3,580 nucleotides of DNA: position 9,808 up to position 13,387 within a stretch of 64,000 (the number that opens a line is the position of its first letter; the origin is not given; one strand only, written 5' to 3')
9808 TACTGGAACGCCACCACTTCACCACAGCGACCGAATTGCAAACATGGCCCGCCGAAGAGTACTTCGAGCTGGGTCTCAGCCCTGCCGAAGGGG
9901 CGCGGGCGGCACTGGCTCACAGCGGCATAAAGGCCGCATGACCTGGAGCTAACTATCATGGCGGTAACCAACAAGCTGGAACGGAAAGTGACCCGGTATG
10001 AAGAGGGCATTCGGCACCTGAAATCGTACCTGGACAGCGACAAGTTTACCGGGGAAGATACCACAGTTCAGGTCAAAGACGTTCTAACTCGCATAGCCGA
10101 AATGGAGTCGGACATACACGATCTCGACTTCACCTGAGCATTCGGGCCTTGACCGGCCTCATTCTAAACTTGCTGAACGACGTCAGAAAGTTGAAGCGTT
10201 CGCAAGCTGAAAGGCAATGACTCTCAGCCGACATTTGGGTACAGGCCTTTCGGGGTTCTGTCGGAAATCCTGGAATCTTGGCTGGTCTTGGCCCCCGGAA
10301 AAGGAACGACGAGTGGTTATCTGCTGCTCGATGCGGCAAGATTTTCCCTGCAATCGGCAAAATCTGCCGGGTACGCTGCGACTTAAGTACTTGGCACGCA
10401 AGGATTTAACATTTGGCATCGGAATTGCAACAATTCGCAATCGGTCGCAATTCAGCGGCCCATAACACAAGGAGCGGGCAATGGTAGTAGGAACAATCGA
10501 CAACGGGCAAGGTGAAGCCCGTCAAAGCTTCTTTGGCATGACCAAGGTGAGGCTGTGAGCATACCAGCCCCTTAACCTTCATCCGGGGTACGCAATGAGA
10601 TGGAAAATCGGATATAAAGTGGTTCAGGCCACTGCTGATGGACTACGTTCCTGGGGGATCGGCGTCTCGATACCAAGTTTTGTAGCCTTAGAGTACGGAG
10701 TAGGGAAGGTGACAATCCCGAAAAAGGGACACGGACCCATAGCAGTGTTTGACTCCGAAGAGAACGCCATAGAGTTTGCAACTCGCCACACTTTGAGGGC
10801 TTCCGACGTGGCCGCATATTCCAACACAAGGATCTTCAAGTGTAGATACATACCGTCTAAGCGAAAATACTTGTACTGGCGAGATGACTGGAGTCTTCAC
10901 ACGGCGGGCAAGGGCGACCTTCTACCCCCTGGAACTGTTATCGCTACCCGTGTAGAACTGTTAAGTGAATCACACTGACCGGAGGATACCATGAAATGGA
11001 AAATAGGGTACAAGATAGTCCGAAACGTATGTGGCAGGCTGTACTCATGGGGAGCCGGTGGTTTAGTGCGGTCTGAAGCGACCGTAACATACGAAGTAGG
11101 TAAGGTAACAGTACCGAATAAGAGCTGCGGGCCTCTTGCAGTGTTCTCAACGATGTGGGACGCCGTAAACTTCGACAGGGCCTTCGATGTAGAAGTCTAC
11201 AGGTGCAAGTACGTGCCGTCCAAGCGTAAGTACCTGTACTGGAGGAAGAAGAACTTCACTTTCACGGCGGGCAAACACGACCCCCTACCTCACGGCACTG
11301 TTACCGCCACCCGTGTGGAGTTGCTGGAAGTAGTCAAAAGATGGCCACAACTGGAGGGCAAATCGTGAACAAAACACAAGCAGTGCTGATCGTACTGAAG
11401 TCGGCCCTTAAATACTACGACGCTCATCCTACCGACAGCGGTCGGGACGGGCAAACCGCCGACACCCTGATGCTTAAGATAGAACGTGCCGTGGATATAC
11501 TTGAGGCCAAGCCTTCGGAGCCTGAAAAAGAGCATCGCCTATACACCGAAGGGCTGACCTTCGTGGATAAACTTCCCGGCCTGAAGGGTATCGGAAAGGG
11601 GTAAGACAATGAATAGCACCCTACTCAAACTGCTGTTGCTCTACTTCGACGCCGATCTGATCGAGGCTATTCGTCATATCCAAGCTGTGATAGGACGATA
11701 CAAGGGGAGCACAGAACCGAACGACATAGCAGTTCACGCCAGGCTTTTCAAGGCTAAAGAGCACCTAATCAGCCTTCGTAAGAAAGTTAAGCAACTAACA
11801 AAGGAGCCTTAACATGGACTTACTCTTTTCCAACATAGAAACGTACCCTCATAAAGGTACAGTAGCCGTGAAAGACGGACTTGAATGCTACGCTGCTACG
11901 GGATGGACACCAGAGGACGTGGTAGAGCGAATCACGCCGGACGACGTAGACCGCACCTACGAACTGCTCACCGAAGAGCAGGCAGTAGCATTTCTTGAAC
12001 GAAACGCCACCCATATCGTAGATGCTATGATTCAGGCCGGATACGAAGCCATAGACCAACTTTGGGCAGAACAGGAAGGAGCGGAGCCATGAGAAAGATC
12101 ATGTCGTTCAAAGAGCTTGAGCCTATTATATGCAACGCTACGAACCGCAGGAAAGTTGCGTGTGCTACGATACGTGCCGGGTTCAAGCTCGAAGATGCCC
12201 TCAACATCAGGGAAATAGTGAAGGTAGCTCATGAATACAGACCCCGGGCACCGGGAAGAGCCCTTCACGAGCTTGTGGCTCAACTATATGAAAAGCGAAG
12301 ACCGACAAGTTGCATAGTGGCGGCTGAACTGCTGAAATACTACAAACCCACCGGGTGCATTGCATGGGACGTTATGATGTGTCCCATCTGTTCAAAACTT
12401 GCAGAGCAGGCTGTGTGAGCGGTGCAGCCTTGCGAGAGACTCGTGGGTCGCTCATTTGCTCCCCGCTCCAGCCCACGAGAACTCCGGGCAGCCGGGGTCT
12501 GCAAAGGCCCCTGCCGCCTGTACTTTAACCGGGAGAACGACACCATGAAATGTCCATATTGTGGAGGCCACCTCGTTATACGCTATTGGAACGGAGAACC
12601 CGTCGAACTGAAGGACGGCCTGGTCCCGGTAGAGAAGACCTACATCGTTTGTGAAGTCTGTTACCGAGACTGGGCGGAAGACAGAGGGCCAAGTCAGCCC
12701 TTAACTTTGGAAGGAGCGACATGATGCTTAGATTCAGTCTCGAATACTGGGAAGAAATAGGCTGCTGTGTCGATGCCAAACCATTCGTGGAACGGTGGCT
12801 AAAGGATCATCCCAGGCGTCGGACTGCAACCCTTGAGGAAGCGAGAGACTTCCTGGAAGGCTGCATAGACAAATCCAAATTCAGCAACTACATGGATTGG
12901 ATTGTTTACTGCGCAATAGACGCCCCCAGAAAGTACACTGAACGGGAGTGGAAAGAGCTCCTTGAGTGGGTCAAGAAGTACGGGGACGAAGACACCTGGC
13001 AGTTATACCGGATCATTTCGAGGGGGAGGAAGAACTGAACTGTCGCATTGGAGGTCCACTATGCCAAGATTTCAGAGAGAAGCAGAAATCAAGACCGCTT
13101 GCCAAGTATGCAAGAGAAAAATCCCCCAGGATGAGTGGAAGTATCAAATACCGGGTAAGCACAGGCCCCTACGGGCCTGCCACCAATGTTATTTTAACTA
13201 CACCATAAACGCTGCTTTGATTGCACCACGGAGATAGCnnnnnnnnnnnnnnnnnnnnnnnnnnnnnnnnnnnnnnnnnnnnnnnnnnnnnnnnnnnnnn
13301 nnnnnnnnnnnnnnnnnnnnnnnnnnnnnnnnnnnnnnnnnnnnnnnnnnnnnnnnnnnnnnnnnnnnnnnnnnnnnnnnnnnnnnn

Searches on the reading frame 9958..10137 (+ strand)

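Call 40: search_protein_families(library=pfam, proteins=[window:9958-10137:+], max_evalue=0.05)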
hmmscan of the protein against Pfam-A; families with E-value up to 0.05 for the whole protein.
window:9958-10137:+ (59 aa): 1 family
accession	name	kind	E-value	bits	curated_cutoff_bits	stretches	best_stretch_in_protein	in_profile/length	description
PF16808.10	PKcGMP_CC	-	0.022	14.8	35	0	7-26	13-32/35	Coiled-coil N-terminus of cGMP-dependent protein kinase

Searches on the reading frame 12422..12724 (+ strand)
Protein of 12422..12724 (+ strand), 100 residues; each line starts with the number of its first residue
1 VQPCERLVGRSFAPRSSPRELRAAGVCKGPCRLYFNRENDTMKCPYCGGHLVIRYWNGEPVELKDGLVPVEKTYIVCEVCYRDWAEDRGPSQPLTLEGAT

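Call 14: search_protein_families(library=pfam, proteins=[window:12422-12724:+], max_evalue=0.1)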
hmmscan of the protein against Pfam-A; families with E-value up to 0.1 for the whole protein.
window:12422-12724:+ (100 aa): 7 families
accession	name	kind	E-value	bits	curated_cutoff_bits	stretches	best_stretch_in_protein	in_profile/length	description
PF00653.27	BIR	-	0.011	16.7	22.9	0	33-51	28-46/70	Inhibitor of Apoptosis domain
PF01396.24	Zn_ribbon_Top1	-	0.013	15.8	32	1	43-55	3-15/39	Topoisomerase DNA binding C4 zinc finger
PF13408.12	Zn_ribbon_recom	-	0.018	15.8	25.3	1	42-78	6-30/58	Recombinase zinc beta ribbon domain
PF05605.18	zf-Di19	-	0.033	14.8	27.5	0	41-50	2-11/54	Drought induced 19 protein (Di19), zinc-binding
PF22289.1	DmmA-like_C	-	0.037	14.4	27.4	0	37-54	13-31/44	Dimethylamine monooxygenase subunit DmmA-like, C-terminal domain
PF15777.11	Anti-TRAP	-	0.057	13.8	32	0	27-55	16-44/59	Tryptophan RNA-binding attenuator protein inhibitory protein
PF07967.19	zf-C3HC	-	0.093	13.2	22.2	0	36-57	38-57/132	NuBaID N-terminal domain (aka zf-C3HC)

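Call 15: search_protein_families(library=phrogs, proteins=[window:12422-12724:+], max_evalue=0.1)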
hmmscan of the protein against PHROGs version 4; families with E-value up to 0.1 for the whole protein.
window:12422-12724:+ (100 aa): 2 families
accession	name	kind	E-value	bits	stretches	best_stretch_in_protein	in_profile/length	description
phrog_4875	-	unknown function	0.076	14.2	0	32-77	21-71/77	-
phrog_95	-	integration and excision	0.087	12.4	0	42-84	377-410/651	integrase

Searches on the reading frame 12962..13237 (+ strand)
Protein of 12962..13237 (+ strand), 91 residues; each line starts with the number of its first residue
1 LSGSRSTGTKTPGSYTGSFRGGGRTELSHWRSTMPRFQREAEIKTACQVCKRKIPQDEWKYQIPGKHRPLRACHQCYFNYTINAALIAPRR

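Call 14: search_protein_families(library=pfam, proteins=[window:12962-13237:+], max_evalue=0.1)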
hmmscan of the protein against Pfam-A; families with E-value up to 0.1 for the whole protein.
window:12962-13237:+ (91 aa): 1 family
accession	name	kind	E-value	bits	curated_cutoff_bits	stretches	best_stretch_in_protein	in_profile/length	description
PF03107.22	C1_2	-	0.037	14.8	26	0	39-61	12-34/48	C1 domain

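Call 15: search_protein_families(library=phrogs, proteins=[window:12962-13237:+], max_evalue=0.1)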
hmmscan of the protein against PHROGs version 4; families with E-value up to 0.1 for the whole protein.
window:12962-13237:+ (91 aa): 1 family
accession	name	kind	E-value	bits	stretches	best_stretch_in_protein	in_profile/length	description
phrog_4921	-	unknown function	0.082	14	1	42-83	61-94/116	-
